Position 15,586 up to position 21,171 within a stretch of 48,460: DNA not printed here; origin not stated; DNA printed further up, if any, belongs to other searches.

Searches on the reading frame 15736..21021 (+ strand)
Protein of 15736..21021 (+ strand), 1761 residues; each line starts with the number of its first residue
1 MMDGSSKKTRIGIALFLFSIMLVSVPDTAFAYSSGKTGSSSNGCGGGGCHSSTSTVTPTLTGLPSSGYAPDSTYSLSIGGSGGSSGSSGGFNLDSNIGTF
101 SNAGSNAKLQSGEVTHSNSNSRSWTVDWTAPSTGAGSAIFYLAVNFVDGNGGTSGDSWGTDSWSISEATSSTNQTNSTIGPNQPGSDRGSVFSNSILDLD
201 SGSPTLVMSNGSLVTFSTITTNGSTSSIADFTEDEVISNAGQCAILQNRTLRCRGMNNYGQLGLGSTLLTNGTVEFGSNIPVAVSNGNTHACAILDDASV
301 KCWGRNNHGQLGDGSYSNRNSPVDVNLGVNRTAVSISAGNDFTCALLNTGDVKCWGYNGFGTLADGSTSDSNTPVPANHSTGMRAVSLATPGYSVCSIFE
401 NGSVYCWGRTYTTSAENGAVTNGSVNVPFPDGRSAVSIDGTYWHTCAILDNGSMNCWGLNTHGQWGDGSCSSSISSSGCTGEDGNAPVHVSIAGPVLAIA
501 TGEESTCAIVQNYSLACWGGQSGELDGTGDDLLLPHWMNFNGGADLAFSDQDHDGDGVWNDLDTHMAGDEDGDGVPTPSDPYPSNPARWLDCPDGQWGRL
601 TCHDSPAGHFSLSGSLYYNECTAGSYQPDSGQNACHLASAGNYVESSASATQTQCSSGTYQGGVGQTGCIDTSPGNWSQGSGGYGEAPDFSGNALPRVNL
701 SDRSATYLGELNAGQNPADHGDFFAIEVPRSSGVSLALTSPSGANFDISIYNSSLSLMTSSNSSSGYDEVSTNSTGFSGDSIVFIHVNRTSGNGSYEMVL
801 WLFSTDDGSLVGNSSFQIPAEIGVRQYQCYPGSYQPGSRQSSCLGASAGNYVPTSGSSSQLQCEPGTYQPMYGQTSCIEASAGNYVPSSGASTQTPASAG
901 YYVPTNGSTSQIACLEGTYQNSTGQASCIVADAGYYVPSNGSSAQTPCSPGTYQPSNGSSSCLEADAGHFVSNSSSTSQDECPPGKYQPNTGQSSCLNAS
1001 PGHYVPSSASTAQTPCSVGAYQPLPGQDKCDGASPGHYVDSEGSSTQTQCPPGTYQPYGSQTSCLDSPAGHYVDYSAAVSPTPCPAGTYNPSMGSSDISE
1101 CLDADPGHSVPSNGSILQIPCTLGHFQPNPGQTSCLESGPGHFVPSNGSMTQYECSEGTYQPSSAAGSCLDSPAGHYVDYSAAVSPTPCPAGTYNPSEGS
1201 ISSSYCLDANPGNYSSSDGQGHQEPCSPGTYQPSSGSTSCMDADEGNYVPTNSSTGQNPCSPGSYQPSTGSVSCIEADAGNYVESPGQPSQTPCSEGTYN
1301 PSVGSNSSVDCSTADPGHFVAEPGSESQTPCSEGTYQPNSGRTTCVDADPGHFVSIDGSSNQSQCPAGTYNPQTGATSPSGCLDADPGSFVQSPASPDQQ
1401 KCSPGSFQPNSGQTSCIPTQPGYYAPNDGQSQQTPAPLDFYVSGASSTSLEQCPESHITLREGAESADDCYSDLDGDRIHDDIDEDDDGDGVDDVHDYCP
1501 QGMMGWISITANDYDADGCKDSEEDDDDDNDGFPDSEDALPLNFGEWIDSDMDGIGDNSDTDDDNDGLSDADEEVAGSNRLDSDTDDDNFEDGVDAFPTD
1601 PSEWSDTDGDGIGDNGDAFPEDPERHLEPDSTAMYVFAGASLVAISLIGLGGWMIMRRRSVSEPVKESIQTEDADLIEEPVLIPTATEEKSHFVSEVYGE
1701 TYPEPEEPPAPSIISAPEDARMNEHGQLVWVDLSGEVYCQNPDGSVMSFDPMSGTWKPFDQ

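Call 19: search_protein_families(library=pfam, proteins=[window:15736-21021:+], max_evalue=0.00001)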
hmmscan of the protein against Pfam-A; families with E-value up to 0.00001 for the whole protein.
window:15736-21021:+ (1761 aa): 4 families
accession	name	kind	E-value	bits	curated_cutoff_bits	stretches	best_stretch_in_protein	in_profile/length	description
PF07699.19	Ephrin_rec_like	-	1.1e-51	172.8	23.1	0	1036-1081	1-45/48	Tyrosine-protein kinase ephrin type A/B receptor-like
PF25390.1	WD40_RLD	-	1.4e-34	120.4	150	1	253-525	4-278/363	RCC1-like domain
PF13540.12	RCC1_2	-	7.4e-29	99.2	22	3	334-361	2-29/30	Regulator of chromosome condensation (RCC1) repeat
PF00415.24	RCC1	-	3.2e-20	72.9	21.7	1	302-346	6-50/50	Regulator of chromosome condensation (RCC1) repeat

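Call 54: search_protein_families(library=ncbifam, proteins=[window:15736-21021:+], max_evalue=0.00001)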
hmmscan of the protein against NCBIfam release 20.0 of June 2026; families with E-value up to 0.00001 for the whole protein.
window:15736-21021:+ (1761 aa): 1 family
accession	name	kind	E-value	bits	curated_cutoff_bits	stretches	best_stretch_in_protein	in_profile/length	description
NF041895.1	choice_anch_V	domain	1.3e-24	86.9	42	1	22-162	2-148/150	choice-of-anchor V domain-containing protein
